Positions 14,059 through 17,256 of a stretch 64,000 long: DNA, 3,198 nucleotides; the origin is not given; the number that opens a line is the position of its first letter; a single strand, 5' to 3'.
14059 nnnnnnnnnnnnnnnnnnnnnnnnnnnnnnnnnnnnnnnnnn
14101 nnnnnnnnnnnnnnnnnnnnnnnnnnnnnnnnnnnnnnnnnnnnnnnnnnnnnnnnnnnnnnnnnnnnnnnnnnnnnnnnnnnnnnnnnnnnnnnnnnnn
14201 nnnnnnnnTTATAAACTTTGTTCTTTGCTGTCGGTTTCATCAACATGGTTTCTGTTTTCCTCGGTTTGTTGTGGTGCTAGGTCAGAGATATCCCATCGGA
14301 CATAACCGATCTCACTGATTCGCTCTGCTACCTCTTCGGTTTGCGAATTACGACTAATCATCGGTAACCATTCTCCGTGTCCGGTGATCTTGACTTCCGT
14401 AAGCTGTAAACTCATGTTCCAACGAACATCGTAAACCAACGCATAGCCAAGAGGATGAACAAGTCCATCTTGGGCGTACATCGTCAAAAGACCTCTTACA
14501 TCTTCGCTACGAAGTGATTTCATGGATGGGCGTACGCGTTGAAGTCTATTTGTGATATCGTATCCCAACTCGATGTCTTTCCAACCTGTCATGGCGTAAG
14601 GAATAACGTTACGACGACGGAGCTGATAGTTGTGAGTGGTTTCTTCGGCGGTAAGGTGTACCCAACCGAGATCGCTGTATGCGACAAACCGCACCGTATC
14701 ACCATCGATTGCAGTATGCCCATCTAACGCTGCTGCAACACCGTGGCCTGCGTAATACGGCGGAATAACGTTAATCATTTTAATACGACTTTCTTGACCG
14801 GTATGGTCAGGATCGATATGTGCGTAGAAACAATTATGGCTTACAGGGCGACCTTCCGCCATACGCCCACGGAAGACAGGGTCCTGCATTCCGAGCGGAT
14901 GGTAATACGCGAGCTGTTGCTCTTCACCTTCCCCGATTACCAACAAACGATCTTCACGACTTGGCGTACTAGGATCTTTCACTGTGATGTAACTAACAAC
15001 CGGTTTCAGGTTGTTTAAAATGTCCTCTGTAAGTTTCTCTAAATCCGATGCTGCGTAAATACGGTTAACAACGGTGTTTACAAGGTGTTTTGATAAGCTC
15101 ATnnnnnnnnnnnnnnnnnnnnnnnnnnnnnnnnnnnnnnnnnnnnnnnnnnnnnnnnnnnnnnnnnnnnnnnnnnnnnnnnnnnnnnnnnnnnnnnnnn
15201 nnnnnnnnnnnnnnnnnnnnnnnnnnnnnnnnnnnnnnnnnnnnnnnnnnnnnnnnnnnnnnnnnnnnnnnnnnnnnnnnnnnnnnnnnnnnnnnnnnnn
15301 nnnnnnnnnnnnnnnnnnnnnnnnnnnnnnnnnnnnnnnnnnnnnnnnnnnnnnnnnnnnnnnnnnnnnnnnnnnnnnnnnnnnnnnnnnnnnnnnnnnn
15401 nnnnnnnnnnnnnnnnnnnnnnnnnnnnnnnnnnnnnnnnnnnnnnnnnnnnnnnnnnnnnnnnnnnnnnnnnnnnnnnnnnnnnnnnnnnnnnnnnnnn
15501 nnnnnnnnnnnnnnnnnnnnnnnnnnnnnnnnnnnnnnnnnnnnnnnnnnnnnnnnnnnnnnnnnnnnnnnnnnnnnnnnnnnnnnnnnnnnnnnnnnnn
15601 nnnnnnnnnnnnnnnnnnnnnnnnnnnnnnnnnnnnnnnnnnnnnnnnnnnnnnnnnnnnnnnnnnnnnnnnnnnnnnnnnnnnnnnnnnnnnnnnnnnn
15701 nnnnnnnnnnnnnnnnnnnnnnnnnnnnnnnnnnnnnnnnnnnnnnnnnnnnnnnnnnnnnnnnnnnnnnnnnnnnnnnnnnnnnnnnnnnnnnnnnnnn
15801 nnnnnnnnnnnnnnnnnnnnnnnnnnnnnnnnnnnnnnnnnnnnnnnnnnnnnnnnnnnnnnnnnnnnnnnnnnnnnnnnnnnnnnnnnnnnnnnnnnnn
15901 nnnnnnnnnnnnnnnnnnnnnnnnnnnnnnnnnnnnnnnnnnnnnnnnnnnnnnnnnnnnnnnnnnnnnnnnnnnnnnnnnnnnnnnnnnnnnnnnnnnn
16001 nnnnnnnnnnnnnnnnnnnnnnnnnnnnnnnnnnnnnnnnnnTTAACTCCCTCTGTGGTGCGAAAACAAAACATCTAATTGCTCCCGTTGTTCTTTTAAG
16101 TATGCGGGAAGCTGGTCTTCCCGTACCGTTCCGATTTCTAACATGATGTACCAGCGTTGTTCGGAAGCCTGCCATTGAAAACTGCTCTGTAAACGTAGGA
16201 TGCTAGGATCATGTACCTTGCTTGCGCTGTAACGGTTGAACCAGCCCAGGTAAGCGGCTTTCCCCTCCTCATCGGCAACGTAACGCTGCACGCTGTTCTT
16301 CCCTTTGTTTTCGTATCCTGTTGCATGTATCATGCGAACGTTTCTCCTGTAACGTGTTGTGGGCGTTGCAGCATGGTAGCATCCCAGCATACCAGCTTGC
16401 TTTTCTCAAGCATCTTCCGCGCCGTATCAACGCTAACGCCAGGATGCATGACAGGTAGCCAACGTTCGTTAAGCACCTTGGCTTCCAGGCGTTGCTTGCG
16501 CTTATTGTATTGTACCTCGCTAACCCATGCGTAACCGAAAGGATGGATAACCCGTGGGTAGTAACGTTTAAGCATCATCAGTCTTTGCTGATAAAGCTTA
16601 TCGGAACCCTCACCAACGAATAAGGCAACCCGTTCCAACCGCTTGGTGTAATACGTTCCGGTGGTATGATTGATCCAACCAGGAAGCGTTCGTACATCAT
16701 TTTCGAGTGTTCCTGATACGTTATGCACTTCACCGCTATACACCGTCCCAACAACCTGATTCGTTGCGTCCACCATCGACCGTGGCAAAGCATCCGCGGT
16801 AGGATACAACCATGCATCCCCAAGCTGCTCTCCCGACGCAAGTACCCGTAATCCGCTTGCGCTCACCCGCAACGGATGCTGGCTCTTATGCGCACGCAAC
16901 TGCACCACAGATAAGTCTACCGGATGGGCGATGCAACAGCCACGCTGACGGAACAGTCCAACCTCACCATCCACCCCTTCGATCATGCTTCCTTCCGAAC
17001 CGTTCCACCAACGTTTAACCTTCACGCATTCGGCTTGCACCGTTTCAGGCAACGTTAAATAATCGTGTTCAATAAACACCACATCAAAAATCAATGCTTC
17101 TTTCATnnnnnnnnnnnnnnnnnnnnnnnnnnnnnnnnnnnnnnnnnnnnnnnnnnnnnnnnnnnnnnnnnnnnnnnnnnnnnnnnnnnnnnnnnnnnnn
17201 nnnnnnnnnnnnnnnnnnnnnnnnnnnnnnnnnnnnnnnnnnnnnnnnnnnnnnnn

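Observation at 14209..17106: Tandem array of three ~260-300-aa paralogs with an internally duplicated HPLG(Y/F) motif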

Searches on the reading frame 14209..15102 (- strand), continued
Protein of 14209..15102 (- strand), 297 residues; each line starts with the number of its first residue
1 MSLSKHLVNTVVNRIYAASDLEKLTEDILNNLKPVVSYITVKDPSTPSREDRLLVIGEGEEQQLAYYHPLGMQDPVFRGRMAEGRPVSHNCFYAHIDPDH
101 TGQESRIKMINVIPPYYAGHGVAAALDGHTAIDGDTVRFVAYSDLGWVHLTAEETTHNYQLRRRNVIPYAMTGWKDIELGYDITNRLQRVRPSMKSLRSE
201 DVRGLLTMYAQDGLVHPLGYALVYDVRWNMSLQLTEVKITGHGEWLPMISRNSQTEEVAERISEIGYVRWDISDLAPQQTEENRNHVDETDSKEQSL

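Call 74: fold_search(model_id=the predicted structure, library=pdb)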
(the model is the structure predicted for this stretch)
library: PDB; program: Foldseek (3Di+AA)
matches with E <= 10: 467; with E <= 0.001: 0
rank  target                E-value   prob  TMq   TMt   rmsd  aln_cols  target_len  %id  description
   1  6r9p_A                9.0e-02  0.03  0.10  0.06  20.6       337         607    8  Structure of Saccharomyces cerevisiae apo Pan2 pseudoubiquitin hydrolase-RNA exonuclease (UCH-Exo) module in complex w (released 2019-05-22)
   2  3obw                  1.1e-01  0.09  0.15  0.14  12.9       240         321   12  Crystal structure of two archaeal Pelotas reveal inter-domain structural plasticity (released 2010-09-01)
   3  7o9k_D                1.4e-01  0.10  0.13  0.15  11.1       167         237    8  Human mitochondrial ribosome large subunit assembly intermediate with MTERF4-NSUN4, MRM2, MTG1, the MALSU module, GTPB (released 2021-06-30)
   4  7uve_A                1.4e-01  0.03  0.11  0.11  18.1       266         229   10  Drosophila melanogaster setdb1-tuor domain with peptide H3K9me2K14ac (released 2022-08-10)
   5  4xr7_D                1.5e-01  0.03  0.09  0.05  22.2       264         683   10  Structure of the Saccharomyces cerevisiae PAN2-PAN3 core complex (released 2015-01-28)
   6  9e71_BE               2.3e-01  0.07  0.13  0.15  13.1       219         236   10  Cryo-EM structure of the Pyrobaculum calidifontis 70S ribosome (released 2024-11-20)
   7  9dk2_B                3.1e-01  0.05  0.12  0.12  14.9       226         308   10  Lexapeptide dehydratase complex LxmKY, ATP bound (released 2024-12-04)
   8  6iim_B                3.7e-01  0.02  0.08  0.08  17.7       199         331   10  USP14 catalytic domain with IU1-206 (released 2018-12-12)
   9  8oz0_H                4.0e-01  0.07  0.13  0.21  15.6       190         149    9  Structure of a human 48S translation initiation complex with eIF4F and eIF4A (released 2024-02-07)
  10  6vlz_D                4.0e-01  0.06  0.12  0.14  11.2       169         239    9  Structure of the human mitochondrial ribosome-EF-G1 complex (ClassI) (released 2020-08-05)
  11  4xr7_G                4.0e-01  0.02  0.11  0.05  22.1       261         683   11  Structure of the Saccharomyces cerevisiae PAN2-PAN3 core complex (released 2015-01-28)
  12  7nqh_BD               4.2e-01  0.07  0.14  0.18   9.7       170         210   10  55S mammalian mitochondrial ribosome with mtRF1a and P-site tRNAMet (released 2021-05-05)
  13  4v19_D                4.7e-01  0.08  0.14  0.16  10.3       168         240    8  Structure of the large subunit of the mammalian mitoribosome, part 1 of 2 (released 2014-10-08)
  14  2qh0                  5.3e-01  0.11  0.13  0.22   9.6       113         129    9  Crystal structure of a glyoxalase from clostridium acetobutylicum (released 2007-07-17)
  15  6zm5_D                5.3e-01  0.06  0.13  0.15  12.2       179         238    8  Human mitochondrial ribosome in complex with OXA1L, mRNA, A/A tRNA, P/P tRNA and nascent polypeptide (released 2021-01-13)
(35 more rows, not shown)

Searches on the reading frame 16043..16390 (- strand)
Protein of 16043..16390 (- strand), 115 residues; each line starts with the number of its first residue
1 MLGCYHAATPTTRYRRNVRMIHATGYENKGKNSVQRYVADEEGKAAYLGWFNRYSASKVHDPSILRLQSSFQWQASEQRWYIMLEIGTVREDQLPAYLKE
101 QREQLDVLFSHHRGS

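Call 6: search_protein_families(library=pfam, proteins=[window:16043-16390:-], max_evalue=1)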
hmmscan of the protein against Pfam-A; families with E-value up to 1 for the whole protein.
window:16043-16390:- (115 aa): 0 families

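Call 7: search_protein_families(library=phrogs, proteins=[window:16043-16390:-], max_evalue=0.01)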
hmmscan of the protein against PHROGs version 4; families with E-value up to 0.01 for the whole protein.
window:16043-16390:- (115 aa): 0 families

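Call 52: search_protein_families(library=padloc, proteins=[window:16043-16333:-], max_evalue=0.1)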
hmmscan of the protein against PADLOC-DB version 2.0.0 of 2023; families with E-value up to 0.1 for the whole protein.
window:16043-16333:- (96 aa): 0 families

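Call 53: search_protein_families(library=ncbifam, proteins=[window:16043-16333:-], max_evalue=0.1)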
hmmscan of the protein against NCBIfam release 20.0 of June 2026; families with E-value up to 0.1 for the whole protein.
window:16043-16333:- (96 aa): 0 families

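Call 72: find_homologous_proteins(query=window:16043-16333:-, max_evalue=0.001)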
Query window:16043-16333:- (96 aa): 54 proteins with E <= 0.001 among 55 candidates.
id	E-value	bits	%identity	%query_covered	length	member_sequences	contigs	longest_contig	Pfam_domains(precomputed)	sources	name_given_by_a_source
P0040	3.3e-53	196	94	100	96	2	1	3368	-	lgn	-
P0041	9.8e-53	194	92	100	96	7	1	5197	-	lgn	-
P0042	1.1e-51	191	91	100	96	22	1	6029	-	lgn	-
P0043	1.2e-51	190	91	100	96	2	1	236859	-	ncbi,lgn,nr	ncbi:hypothetical protein DT473_00105 [Shigella flexneri]|nr:hypothetical protein [Shigella flexneri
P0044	1.4e-51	190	92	100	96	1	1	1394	-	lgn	-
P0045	1.5e-51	190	91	100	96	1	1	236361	-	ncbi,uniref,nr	ncbi:hypothetical protein [Salmonella enterica]|uniref:hypothetical protein n=1 Tax=Salmonella enter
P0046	1.1e-50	187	90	100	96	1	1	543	-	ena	-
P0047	1.2e-48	181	88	98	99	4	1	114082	-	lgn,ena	-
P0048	1.7e-48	180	87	98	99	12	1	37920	-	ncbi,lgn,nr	ncbi:hypothetical protein R8201_001674 [Escherichia coli]|nr:hypothetical protein [Escherichia coli]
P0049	2.5e-48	180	86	100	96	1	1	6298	-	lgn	-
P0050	4.8e-48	179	85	98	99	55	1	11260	-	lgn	-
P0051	6.9e-48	178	85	98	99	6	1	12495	-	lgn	-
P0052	8.9e-48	178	87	98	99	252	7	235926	-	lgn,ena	-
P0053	9.0e-48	178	85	98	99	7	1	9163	-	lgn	-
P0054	1.6e-47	177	84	98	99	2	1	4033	-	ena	-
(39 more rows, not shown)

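Call 93: find_related_loci(query=window:16043-16333:-, collection=metagenome_contigs, flank=4500)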
Query window:16043-16333:- (96 aa) in metagenome_contigs; peptide patterns used: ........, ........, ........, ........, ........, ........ (x = any residue, [..] = any of these).
411 stretches matched a pattern; 10 encode a relative of the query (tblastn E <= 1e-3); 10 distinct loci.
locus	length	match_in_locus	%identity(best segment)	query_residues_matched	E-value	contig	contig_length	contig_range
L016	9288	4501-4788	97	1-96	2e-62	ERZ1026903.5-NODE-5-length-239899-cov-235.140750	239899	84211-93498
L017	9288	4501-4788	94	1-96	2e-60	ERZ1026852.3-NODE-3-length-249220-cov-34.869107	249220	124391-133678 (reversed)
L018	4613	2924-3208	93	1-95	7e-59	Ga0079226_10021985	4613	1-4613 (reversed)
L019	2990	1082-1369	92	1-96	1e-58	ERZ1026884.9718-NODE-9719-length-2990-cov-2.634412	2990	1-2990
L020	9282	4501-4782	88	1-94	4e-56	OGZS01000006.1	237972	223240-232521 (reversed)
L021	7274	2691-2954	92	1-88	2e-54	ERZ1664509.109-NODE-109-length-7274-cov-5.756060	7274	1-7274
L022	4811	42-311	90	1-90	2e-54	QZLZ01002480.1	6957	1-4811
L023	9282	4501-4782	85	1-94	1e-53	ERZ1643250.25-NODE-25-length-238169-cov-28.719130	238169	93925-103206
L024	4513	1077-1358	84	1-94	2e-53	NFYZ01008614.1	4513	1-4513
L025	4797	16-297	82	1-94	1e-51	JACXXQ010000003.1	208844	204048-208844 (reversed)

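Call 94: find_related_loci(query=window:16043-16333:-, collection=genome_contigs, flank=4500)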
Query window:16043-16333:- (96 aa) in genome_contigs; peptide patterns used: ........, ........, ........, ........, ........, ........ (x = any residue, [..] = any of these).
278 stretches matched a pattern, but none encodes a relative of the query by tblastn (E <= 1e-3).

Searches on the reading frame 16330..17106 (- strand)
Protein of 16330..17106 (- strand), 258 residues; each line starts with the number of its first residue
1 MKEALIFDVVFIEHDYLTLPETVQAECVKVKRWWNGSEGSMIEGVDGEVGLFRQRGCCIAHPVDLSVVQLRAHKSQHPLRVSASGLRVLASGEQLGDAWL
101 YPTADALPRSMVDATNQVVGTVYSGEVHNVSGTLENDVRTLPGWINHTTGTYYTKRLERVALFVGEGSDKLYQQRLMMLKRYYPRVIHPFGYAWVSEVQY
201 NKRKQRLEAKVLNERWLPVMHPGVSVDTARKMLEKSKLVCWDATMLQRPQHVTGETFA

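Call 6: search_protein_families(library=pfam, proteins=[window:16330-17106:-], max_evalue=1)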
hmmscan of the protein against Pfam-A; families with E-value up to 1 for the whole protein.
window:16330-17106:- (258 aa): 0 families

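Call 7: search_protein_families(library=phrogs, proteins=[window:16330-17106:-], max_evalue=0.01)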
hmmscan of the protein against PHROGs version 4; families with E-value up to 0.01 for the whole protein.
window:16330-17106:- (258 aa): 0 families

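Call 13: find_homologous_proteins(query=window:16330-17106:-, max_evalue=0.001)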
Query window:16330-17106:- (258 aa): 14 proteins with E <= 0.001 among 451 candidates.
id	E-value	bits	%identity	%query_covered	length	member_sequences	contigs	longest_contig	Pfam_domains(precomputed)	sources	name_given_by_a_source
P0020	5.4e-165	565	94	100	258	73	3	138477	-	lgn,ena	-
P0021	2.9e-156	536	93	97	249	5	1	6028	-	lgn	-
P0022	1.2e-154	531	89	100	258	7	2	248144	-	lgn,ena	-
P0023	2.0e-154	530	92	97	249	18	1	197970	-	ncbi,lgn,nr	ncbi:hypothetical protein LM638_002535 [Salmonella enterica]|nr:hypothetical protein [Salmonella ent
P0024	4.4e-147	506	88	97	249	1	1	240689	-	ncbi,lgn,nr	ncbi:hypothetical protein ZJ62_08380 [Salmonella enterica subsp. enterica serovar Kentucky]|nr:hypot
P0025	9.2e-141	485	81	100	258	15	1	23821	-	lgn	-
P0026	7.7e-125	433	77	96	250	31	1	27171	-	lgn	-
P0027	5.6e-59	217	43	100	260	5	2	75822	-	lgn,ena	-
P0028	3.4e-58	215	48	97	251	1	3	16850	-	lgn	-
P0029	5.3e-56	208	42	100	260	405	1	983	-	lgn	-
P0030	8.5e-56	207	44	100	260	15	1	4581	-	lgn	-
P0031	6.7e-51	191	42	100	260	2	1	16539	-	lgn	-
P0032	2.2e-49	186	42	100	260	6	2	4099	-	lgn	-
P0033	1.6e-34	137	56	41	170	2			-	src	-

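Call 43: find_encoding_contigs(protein=P0024, flank=7000, max_places=3)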
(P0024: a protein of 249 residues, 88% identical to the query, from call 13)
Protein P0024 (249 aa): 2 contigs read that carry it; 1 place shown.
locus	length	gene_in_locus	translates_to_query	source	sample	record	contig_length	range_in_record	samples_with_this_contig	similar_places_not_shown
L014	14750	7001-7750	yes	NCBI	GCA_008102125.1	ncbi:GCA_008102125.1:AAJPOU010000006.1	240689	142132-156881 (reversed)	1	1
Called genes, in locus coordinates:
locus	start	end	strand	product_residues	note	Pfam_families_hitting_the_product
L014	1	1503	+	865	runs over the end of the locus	-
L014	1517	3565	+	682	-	PF13884:Peptidase_S74 (weak)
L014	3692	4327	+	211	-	PF05838:Glyco_hydro_108, PF09374:PG_binding_3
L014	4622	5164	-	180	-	PF25613:DUF7941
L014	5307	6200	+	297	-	PF25613:DUF7941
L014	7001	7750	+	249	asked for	-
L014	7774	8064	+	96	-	-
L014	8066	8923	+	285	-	-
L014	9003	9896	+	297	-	-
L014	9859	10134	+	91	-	-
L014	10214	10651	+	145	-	-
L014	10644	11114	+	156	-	-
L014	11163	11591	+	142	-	-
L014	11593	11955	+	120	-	-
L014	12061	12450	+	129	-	-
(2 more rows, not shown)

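Call 52: search_protein_families(library=padloc, proteins=[window:16330-17106:-], max_evalue=0.1)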
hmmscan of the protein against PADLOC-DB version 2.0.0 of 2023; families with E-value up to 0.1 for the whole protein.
window:16330-17106:- (258 aa): 1 family
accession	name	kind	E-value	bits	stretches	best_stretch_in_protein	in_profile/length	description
PDLC01053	Csx1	-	0.055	11.6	1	152-186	100-134/212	TM+CARF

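Call 53: search_protein_families(library=ncbifam, proteins=[window:16330-17106:-], max_evalue=0.1)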
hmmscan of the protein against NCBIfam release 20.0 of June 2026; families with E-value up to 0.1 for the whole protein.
window:16330-17106:- (258 aa): 0 families

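Call 70: predict_structure(alignment_id=A2)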
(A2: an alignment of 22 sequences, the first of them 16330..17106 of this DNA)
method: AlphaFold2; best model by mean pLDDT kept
length: 258 residues; sequences in the alignment: 22
mean_pLDDT: 58.0   pTM: 0.45
mean pLDDT of the five models: 58.0, 56.9, 56.3, 54.1, 49.5
residues with pLDDT >= 90: 21; 70-90: 68; 50-70: 70; < 50: 99
segments of 3 or more residues with pLDDT < 50: 55-67, 77-146, 166-168, 250-258
pLDDT, mean of each block of 10 residues (from residue 1): 63 59 73 64 81 47 47 59 31 26 30 34 26 30 50 78 57 55 65 85 94 88 86 83 61 33
secondary structure, 60 per line:
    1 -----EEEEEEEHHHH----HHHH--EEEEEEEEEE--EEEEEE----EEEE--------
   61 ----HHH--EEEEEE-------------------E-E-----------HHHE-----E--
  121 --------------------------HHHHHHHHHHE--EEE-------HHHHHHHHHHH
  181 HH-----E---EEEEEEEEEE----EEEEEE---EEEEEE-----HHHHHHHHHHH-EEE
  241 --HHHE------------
elements in order: E6-12 H13-16 H21-24 E27-36 E39-44 E49-52 E70-75 H147-156 E160-162 H170-182 E192-201 E206-211 E215-220 H226-236 E238-240

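Call 87: search_protein_families(library=pfam, alignment_id=A2, max_evalue=5)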
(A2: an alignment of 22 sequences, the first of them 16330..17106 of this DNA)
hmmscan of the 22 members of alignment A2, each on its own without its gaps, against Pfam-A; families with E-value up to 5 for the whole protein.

A. member 1, window:16330-17106:- (258 aa): 0 families

B. families by the number of members that match (of 22 scanned): 5 families
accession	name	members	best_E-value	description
PF18830.6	LPD16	1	0.0014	Large polyvalent protein-associated domain 16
PF17173.10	DUF5129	1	0.13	Domain of unknown function (DUF5129)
PF07315.17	DUF1462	1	0.17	Protein of unknown function (DUF1462)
PF02978.25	SRP_SPB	1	0.17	Signal peptide binding domain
PF06613.17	KorB_C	1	0.19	KorB C-terminal beta-barrel domain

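Call 88: search_protein_families(library=phrogs, alignment_id=A2, max_evalue=5)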
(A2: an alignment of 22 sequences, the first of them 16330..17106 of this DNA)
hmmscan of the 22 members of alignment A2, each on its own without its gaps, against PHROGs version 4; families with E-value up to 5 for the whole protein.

A. member 1, window:16330-17106:- (258 aa): 1 family
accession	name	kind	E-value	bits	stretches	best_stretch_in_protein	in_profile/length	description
phrog_31060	-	unknown function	0.094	14.2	0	201-253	78-130/134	-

B. families by the number of members that match (of 22 scanned): 17 families
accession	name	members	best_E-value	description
phrog_964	-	2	0.0086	baseplate wedge subunit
phrog_23413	-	2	0.16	restriction enzyme I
phrog_18307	-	1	0.031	-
phrog_7535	-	1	0.036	-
phrog_1783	-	1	0.084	-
phrog_31060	-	1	0.094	-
phrog_36425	-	1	0.14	-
phrog_38628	-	1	0.21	-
phrog_3901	-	1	0.21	-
phrog_13046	-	1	0.28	-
phrog_22197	-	1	0.32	-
phrog_2227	-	1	0.32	-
phrog_30410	-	1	0.34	-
phrog_3954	-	1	0.38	-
phrog_12471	-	1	0.46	-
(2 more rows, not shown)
